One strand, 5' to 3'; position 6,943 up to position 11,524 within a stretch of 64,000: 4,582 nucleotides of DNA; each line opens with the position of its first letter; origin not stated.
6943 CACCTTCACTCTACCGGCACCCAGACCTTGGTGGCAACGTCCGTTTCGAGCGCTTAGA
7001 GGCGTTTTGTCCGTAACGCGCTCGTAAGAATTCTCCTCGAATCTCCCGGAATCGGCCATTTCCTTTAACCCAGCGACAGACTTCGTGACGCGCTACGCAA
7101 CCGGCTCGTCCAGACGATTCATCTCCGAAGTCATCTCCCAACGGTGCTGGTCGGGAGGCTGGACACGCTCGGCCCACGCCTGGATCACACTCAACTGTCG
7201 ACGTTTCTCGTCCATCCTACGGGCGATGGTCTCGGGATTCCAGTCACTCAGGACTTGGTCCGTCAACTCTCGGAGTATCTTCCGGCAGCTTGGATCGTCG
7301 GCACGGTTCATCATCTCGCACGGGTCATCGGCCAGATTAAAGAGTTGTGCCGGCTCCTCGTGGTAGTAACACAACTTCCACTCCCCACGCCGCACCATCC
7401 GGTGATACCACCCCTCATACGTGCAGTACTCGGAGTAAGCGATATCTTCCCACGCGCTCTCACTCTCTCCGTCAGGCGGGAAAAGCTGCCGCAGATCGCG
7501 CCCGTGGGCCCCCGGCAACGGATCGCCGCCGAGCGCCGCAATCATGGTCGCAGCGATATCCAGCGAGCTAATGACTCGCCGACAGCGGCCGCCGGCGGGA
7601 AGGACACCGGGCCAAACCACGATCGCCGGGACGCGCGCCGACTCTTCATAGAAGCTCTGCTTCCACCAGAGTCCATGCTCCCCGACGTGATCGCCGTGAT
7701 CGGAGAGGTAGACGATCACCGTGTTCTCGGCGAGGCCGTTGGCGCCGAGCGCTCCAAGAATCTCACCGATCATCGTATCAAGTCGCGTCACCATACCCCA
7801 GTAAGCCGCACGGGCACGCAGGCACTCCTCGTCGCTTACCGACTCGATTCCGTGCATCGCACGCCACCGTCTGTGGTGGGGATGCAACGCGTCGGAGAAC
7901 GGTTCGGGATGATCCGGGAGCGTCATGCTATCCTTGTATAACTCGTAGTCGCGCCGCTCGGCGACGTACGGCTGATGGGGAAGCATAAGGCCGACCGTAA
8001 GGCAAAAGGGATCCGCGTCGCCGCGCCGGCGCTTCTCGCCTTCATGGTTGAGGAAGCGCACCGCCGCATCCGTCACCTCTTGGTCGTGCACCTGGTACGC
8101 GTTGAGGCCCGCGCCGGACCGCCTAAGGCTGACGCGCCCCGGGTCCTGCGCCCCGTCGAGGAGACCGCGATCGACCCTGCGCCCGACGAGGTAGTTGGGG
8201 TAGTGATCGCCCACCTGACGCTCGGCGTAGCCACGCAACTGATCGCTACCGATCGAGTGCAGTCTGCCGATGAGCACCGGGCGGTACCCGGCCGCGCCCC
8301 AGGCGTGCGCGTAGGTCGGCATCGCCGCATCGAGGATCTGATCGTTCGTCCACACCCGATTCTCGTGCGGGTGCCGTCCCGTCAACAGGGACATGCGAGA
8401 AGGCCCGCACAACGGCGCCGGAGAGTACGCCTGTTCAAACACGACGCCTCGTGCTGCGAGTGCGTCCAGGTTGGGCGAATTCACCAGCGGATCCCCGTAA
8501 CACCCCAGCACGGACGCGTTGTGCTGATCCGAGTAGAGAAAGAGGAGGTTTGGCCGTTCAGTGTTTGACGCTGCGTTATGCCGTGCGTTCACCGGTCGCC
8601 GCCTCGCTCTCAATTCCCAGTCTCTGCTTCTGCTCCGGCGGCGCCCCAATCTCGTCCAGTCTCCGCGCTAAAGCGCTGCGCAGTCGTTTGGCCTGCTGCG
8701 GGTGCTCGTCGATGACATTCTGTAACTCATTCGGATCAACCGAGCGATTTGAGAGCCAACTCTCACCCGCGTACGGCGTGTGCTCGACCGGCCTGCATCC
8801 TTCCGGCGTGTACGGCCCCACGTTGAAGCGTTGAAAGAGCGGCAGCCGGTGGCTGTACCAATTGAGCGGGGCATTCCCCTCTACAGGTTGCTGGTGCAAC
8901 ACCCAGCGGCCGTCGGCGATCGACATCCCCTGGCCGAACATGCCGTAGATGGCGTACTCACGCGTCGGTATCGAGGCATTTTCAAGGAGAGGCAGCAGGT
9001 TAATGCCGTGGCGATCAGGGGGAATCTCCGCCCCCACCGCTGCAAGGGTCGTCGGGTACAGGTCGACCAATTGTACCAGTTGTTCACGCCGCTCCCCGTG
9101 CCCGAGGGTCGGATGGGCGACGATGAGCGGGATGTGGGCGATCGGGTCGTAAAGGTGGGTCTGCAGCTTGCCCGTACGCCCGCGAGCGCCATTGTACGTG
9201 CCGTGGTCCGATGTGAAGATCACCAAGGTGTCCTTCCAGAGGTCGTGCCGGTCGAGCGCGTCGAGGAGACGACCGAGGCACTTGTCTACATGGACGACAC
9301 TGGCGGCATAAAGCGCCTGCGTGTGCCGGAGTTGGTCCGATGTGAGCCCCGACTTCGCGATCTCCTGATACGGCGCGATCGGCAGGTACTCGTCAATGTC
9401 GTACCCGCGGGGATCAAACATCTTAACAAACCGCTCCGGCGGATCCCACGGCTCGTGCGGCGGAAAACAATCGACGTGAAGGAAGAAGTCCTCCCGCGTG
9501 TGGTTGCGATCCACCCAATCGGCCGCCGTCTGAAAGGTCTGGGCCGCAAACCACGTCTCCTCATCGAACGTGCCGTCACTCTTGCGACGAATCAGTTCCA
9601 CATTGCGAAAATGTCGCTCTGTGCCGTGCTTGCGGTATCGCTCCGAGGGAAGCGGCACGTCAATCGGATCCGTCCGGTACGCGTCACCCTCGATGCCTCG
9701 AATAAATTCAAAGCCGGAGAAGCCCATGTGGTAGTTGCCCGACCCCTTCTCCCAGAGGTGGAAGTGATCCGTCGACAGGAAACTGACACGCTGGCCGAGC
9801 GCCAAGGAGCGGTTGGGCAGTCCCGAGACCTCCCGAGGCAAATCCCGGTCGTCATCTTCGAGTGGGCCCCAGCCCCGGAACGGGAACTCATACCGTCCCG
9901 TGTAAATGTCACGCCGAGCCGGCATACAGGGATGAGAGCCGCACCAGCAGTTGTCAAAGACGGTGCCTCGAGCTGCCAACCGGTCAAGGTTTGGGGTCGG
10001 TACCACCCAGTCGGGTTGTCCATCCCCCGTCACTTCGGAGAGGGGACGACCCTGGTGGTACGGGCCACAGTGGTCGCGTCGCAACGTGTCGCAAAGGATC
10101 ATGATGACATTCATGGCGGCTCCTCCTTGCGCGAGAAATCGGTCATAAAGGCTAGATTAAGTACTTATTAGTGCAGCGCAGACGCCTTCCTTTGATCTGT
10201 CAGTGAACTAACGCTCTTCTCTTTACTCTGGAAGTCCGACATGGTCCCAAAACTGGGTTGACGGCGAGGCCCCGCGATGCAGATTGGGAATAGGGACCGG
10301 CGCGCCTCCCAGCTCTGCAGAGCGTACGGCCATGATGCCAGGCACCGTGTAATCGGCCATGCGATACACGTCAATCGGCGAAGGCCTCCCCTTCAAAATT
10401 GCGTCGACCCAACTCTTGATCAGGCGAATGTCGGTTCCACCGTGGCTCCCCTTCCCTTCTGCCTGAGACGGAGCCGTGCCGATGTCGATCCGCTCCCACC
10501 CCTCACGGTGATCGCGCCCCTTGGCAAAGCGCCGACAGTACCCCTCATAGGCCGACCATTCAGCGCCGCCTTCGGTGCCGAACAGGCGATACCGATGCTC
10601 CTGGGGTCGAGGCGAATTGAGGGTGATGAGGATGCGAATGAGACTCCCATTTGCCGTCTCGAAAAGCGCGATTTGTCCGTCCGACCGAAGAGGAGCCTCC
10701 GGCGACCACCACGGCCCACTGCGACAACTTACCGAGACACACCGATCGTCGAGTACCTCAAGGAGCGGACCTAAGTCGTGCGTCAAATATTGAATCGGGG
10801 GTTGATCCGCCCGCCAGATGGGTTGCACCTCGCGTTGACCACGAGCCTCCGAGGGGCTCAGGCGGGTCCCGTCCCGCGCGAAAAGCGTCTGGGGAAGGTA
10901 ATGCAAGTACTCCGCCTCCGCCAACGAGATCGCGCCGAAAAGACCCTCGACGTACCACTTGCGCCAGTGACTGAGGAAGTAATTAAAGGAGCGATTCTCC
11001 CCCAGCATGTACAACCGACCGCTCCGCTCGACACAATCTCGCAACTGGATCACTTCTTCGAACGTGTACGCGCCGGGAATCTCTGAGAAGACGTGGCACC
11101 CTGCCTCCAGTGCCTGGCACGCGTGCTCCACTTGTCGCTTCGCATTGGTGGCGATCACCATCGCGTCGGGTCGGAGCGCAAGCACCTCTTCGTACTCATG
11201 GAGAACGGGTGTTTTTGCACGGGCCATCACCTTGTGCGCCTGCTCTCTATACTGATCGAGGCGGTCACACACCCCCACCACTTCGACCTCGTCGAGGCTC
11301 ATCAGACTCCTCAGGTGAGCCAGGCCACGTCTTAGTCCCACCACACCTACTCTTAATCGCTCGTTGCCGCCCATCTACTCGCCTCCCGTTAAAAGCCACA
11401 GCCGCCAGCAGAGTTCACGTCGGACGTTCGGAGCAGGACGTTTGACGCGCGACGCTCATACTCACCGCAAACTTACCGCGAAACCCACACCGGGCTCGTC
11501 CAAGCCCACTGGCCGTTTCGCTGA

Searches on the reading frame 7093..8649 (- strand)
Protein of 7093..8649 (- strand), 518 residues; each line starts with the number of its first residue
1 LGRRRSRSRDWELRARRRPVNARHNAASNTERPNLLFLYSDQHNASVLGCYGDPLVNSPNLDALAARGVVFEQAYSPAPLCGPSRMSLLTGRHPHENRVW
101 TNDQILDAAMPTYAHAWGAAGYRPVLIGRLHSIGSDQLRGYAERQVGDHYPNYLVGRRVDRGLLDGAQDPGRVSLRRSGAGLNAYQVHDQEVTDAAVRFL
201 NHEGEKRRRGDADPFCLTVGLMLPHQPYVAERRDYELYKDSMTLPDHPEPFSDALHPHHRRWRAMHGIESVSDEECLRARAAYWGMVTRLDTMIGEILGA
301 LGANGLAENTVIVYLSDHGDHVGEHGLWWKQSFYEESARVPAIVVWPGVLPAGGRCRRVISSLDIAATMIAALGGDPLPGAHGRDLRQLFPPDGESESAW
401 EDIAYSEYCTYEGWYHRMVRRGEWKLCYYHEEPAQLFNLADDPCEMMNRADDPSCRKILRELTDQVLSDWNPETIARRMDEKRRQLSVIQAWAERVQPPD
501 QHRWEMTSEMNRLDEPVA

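Call 5: search_protein_families(library=pfam, proteins=[window:7093-8649:-])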
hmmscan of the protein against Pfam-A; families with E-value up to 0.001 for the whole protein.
window:7093-8649:- (518 aa): 4 families
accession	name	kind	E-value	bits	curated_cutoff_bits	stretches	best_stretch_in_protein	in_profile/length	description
PF00884.28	Sulfatase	-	1.8e-45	156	25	1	33-374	1-300/301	Sulfatase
PF16347.10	SGSH_C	-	6.9e-19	68.9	29.3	1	323-466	1-148/154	N-sulphoglucosamine sulphohydrolase, C-terminal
PF01663.27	Phosphodiest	-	4.4e-08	33.6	23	0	286-319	187-220/342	Type I phosphodiesterase / nucleotide pyrophosphatase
PF02995.22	DUF229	-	0.00069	18.9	25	1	285-338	308-360/496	Protein of unknown function (DUF229)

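Call 57: search_protein_families(library=ncbifam, proteins=[window:7093-8592:-], max_evalue=0.00001)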
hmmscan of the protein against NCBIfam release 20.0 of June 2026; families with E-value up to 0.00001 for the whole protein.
window:7093-8592:- (499 aa): 5 families
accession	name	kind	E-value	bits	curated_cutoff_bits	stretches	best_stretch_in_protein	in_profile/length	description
TIGR03417.1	chol_sulfatase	equivalog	7e-94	315.5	433.45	1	13-474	2-464/500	choline-sulfatase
NF010322.0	PRK13759.1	equivalog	9.4e-63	212.4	481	1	10-448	3-454/486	arylsulfatase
NF045661.1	HdlasePehA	equivalog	2.7e-43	148.3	900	2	194-449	200-483/506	phosphoric/sulfuric ester hydrolase PehA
NF052527.1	Mn_arylsulf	exception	1.7e-39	136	850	2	188-449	192-450/479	manganese-dependent arylsulfatase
NF038282.1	LapC_YejM_PbgA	exception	3.5e-06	25.6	825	1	249-352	397-498/584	LPS biosynthesis-modulating metalloenzyme YejM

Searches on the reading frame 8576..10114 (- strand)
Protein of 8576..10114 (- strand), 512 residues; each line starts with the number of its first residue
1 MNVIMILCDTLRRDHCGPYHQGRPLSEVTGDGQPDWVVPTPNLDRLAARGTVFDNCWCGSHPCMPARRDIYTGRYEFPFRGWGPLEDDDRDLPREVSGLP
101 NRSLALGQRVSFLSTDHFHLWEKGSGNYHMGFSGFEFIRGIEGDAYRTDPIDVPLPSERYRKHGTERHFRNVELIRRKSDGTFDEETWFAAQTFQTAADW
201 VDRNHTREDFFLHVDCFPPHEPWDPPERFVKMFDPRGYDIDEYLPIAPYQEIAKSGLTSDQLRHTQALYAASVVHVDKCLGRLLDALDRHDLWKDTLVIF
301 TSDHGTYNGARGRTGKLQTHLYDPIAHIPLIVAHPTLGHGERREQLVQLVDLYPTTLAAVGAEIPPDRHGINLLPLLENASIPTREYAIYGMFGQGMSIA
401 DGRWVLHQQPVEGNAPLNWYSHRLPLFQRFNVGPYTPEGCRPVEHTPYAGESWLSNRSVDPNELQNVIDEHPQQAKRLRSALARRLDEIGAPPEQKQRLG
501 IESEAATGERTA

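Call 5: search_protein_families(library=pfam, proteins=[window:8576-10114:-])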
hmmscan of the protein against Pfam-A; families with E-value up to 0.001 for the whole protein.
window:8576-10114:- (512 aa): 4 families
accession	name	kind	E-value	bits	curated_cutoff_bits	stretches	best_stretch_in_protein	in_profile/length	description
PF00884.28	Sulfatase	-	1.1e-34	120.6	25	1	2-361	2-300/301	Sulfatase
PF16347.10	SGSH_C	-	6.6e-09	36.5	29.3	1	320-390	10-82/154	N-sulphoglucosamine sulphohydrolase, C-terminal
PF01663.27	Phosphodiest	-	6.9e-08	32.9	23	1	269-309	184-224/342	Type I phosphodiesterase / nucleotide pyrophosphatase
PF01676.23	Metalloenzyme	-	5.4e-05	23.3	24.3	1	268-361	168-249/252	Metalloenzyme superfamily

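Call 57: search_protein_families(library=ncbifam, proteins=[window:8576-10114:-], max_evalue=0.00001)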
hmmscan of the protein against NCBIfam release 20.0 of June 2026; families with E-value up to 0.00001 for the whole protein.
window:8576-10114:- (512 aa): 4 families
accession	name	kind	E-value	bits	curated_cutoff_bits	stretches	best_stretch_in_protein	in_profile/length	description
NF010322.0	PRK13759.1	equivalog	1.9e-34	119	481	1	189-387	181-390/486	arylsulfatase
NF045661.1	HdlasePehA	equivalog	3e-32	111.9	900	1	255-381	270-396/506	phosphoric/sulfuric ester hydrolase PehA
TIGR03417.1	chol_sulfatase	equivalog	3.6e-27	95.4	433.45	1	36-407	25-397/500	choline-sulfatase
NF052527.1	Mn_arylsulf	exception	3.2e-17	62.6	850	1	194-382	184-380/479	manganese-dependent arylsulfatase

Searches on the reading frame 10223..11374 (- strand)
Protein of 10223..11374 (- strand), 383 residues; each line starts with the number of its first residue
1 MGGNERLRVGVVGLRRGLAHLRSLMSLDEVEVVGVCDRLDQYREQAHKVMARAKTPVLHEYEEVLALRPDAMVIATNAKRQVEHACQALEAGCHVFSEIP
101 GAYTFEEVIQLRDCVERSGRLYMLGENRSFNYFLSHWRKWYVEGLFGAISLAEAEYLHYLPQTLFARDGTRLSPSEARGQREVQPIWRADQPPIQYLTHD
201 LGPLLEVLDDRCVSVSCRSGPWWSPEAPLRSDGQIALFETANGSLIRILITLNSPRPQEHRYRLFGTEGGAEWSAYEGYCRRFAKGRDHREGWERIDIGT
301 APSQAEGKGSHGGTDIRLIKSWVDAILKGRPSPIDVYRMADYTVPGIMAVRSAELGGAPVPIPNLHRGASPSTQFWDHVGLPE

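Call 5: search_protein_families(library=pfam, proteins=[window:10223-11374:-])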
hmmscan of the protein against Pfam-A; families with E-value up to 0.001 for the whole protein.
window:10223-11374:- (383 aa): 4 families
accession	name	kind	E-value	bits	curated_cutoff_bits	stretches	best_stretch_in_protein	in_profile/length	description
PF01408.29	GFO_IDH_MocA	-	7e-16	59.4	24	1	7-125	1-119/120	Oxidoreductase family, NAD-binding Rossmann fold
PF21252.2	Glyco_hydro_109_C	-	3.3e-07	30.2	27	0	235-272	125-162/187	Glycosyl hydrolase 109, C-terminal domain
PF22725.1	GFO_IDH_MocA_C3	-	0.0001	22.7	27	1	138-271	5-123/124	GFO/IDH/MocA C-terminal domain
PF03447.22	NAD_binding_3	-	0.00092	20.3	24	0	28-119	20-110/116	Homoserine dehydrogenase, NAD binding domain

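Call 14: search_solved_structures(query=window:10223-11374:-, max_evalue=1e-8, show_alignments=2)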
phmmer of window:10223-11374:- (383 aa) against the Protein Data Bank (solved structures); distinct sequences matched with E-value up to 1e-8: 6.
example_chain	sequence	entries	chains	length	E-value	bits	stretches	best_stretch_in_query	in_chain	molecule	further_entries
6t2b_A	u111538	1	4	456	2.3e-24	89.3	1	6-225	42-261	Glycosyl hydrolase family 109 protein 2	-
9m3d_B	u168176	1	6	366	4e-11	45.7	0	6-131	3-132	DgpA1 from W974-1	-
2ixa_A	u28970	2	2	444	1e-10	44.4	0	10-209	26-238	ALPHA-N-ACETYLGALACTOSAMINIDASE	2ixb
7xr9_A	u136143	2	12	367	4.5e-10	42.3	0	4-154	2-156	DgpA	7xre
9azo_A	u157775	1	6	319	8e-10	41.4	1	8-139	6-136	PmdC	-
3e18_A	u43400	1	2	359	1.1e-09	40.9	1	16-132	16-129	oxidoreductase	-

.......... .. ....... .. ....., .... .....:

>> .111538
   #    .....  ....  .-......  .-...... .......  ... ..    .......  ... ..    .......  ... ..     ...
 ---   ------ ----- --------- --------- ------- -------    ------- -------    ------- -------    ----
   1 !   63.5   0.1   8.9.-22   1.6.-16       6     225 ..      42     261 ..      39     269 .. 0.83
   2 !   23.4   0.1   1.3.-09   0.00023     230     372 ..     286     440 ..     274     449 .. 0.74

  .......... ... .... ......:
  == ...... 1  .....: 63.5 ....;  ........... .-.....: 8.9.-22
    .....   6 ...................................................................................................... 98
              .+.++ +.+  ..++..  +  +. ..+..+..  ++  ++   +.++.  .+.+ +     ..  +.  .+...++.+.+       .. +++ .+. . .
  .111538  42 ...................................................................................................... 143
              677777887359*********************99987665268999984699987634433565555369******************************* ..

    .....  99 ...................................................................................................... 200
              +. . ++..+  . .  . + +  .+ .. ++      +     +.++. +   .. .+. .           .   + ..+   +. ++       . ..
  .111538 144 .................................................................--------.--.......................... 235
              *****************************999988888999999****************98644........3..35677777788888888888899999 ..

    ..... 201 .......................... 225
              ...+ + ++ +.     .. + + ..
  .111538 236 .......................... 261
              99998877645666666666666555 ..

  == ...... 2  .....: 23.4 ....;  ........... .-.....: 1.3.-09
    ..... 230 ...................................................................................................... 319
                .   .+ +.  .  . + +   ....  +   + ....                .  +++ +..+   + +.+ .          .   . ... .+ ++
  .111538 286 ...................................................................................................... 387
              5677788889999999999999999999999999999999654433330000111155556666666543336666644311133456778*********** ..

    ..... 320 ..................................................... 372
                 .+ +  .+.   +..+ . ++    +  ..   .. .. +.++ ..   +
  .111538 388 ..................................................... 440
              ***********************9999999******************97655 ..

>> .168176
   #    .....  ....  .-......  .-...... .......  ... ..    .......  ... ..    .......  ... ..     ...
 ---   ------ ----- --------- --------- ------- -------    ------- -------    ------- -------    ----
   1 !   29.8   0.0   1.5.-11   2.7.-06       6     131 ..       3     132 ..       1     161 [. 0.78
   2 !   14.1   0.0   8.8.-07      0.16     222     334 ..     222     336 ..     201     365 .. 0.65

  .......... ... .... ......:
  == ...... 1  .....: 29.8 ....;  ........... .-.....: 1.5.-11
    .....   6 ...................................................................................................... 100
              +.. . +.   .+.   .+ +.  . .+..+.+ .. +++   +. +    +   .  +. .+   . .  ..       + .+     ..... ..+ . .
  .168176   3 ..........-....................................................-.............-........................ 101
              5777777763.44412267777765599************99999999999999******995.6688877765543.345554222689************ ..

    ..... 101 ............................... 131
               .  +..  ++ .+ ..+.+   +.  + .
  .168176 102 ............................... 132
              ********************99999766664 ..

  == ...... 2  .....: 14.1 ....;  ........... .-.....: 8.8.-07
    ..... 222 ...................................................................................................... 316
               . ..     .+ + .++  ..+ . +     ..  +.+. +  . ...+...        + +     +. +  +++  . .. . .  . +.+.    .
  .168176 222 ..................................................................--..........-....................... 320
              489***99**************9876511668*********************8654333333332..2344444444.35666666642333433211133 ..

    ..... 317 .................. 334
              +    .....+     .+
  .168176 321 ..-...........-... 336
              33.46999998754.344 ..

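Call 57: search_protein_families(library=ncbifam, proteins=[window:10223-11374:-], max_evalue=0.00001)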
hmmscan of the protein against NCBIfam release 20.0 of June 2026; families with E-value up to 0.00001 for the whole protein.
window:10223-11374:- (383 aa): 3 families
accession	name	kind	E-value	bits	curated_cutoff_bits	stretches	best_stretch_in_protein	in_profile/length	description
TIGR04380.1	myo_inos_iolG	equivalog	9.9e-14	50.9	355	1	7-150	2-146/330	inositol 2-dehydrogenase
NF040723.1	UDP-GlcNAcDh_Arch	equivalog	1.6e-12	47.6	450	1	7-150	1-142/302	UDP-N-acetylglucosamine 3-dehydrogenase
NF058563.1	BT_2159_fam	equivalog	1.4e-06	27.6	650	1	8-124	2-118/350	disaccharide 3-dehydrogenase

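Call 63: search_protein_families(library=pfam, proteins=[window:10223-11374:-], max_evalue=1)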
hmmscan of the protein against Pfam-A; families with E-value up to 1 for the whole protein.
window:10223-11374:- (383 aa): 6 families
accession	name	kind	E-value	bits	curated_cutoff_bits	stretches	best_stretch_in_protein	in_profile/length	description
PF01408.29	GFO_IDH_MocA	-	7e-16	59.4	24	1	7-125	1-119/120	Oxidoreductase family, NAD-binding Rossmann fold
PF21252.2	Glyco_hydro_109_C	-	3.3e-07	30.2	27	2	235-272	125-162/187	Glycosyl hydrolase 109, C-terminal domain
PF22725.1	GFO_IDH_MocA_C3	-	0.0001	22.7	27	1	138-271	5-123/124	GFO/IDH/MocA C-terminal domain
PF03447.22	NAD_binding_3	-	0.00092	20.3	24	1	28-119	20-110/116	Homoserine dehydrogenase, NAD binding domain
PF02894.22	GFO_IDH_MocA_C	-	0.016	15.4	22.9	1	226-333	75-190/218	Oxidoreductase family, C-terminal alpha/beta domain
PF01497.23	Peripla_BP_2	-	0.29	11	27.5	1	60-97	50-85/235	Periplasmic binding protein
